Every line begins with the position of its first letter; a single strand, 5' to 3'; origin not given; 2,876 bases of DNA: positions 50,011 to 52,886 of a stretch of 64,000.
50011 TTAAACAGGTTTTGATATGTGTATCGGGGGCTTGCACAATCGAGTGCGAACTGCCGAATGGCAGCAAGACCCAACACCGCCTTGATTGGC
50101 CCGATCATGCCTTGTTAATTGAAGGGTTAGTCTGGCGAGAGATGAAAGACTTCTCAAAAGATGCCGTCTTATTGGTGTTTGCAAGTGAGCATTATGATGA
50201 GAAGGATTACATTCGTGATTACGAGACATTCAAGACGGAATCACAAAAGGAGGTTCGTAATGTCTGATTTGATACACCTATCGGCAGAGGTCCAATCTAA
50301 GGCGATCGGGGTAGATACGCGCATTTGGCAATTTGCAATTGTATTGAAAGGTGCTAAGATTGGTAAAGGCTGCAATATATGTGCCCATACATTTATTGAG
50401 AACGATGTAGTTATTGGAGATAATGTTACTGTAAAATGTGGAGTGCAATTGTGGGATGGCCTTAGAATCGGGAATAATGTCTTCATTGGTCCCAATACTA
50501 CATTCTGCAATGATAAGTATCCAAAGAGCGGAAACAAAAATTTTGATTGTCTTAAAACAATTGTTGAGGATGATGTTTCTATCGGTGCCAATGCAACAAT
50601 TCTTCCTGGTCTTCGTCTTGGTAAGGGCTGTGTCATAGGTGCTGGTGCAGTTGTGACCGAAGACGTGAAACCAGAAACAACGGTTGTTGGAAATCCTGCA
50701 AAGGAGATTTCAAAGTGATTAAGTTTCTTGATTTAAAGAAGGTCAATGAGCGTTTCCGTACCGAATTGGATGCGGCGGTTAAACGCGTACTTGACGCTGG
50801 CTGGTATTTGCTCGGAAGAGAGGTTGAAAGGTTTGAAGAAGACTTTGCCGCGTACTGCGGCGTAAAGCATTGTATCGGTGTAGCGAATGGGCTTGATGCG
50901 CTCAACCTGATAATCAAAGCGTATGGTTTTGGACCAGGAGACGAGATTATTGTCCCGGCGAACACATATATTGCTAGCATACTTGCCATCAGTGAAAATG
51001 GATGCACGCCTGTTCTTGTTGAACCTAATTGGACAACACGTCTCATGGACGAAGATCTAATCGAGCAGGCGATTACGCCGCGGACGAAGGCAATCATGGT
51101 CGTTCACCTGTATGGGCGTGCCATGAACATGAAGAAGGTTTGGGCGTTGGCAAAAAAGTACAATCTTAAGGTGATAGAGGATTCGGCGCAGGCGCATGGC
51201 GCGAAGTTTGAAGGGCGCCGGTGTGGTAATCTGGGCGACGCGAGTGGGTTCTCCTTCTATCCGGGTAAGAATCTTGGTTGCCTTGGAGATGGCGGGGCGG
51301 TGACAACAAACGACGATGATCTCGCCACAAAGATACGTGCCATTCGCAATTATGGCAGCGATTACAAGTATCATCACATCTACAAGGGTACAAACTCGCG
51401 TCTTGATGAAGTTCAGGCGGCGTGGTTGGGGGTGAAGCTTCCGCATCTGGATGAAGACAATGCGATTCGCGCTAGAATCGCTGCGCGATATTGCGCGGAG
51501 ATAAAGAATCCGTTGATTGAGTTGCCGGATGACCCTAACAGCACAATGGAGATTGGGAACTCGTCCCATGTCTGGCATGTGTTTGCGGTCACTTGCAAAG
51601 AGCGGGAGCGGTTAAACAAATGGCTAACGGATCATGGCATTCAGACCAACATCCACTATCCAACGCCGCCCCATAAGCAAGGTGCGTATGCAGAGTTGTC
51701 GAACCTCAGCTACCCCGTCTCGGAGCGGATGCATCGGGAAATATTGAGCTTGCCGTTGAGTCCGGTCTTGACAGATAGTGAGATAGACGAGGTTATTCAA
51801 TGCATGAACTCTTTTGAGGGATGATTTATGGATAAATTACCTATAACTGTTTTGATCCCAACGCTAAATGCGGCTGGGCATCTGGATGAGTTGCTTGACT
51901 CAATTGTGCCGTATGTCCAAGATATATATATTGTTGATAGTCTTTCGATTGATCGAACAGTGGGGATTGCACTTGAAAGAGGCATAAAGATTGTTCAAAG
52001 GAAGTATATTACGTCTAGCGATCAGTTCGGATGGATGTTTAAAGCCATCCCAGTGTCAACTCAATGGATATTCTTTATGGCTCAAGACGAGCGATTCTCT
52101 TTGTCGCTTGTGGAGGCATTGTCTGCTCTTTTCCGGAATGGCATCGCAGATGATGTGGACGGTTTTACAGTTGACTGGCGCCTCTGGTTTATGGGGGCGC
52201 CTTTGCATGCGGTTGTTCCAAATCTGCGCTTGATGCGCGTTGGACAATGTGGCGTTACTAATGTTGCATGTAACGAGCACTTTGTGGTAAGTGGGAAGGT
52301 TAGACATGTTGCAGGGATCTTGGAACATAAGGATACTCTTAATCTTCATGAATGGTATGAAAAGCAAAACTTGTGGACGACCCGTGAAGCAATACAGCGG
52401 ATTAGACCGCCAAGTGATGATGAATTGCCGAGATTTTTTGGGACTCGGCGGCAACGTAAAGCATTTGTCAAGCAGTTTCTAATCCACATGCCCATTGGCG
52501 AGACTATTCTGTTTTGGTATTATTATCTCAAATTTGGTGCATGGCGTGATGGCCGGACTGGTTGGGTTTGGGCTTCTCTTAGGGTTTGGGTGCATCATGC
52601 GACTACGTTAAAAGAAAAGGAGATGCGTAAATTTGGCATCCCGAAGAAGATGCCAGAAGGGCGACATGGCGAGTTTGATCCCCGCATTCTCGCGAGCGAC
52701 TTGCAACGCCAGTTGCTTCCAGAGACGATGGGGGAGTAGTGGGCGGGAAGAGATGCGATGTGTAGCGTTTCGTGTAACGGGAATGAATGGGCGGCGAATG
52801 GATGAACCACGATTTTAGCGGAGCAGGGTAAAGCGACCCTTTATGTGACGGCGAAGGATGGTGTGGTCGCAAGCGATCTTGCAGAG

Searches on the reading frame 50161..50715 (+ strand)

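Call 51: search_protein_families(library=pfam, proteins=[window:50161-50715:+], max_evalue=0.00001)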
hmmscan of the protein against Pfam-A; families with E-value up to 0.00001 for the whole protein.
window:50161-50715:+ (185 aa): 3 families
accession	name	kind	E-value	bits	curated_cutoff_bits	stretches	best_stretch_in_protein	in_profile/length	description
PF00132.30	Hexapep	-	2e-24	84.7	27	2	133-166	2-35/36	Bacterial transferase hexapeptide (six repeats)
PF14602.12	Hexapep_2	-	5.7e-14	52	27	1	133-166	2-33/34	Hexapeptide repeat of succinyl-transferase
PF25084.1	LbH_EIF2B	-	5.4e-08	33.2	54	0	53-109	16-99/105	EIF2B subunit epsilon LbH domain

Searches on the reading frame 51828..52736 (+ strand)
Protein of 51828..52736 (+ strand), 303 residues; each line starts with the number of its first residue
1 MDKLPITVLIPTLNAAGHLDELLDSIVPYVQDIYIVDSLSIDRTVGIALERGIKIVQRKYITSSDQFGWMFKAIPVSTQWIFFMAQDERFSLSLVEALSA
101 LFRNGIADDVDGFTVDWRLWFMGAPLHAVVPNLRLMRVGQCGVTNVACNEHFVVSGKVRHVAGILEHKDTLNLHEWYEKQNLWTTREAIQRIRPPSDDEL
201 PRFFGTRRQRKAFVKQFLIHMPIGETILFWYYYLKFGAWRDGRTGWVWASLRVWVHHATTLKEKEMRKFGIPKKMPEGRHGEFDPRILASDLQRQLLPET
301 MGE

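Call 49: search_protein_families(library=pfam, proteins=[window:51828-52736:+], max_evalue=0.00001)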
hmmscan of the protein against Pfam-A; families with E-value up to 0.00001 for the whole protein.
window:51828-52736:+ (303 aa): 0 families

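Call 52: search_protein_families(library=ncbifam, proteins=[window:51828-52736:+], max_evalue=0.001)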
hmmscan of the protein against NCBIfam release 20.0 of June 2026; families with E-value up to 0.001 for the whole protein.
window:51828-52736:+ (303 aa): 3 families
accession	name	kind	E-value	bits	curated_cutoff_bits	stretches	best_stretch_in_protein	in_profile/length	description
TIGR04283.1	glyco_like_mftF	equivalog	9e-06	25.4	182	1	6-103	1-98/221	TIGR04283 family arsenosugar biosynthesis glycosyltransferase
TIGR04182.1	glyco_TIGR04182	equivalog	1.2e-05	24.8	325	1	6-112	2-107/293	S-layer glycoprotein N-glycosyltransferase AglJ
NF010496.0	PRK13915.1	equivalog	0.00051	19.2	262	1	6-63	33-96/307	glucosyl-3-phosphoglycerate synthase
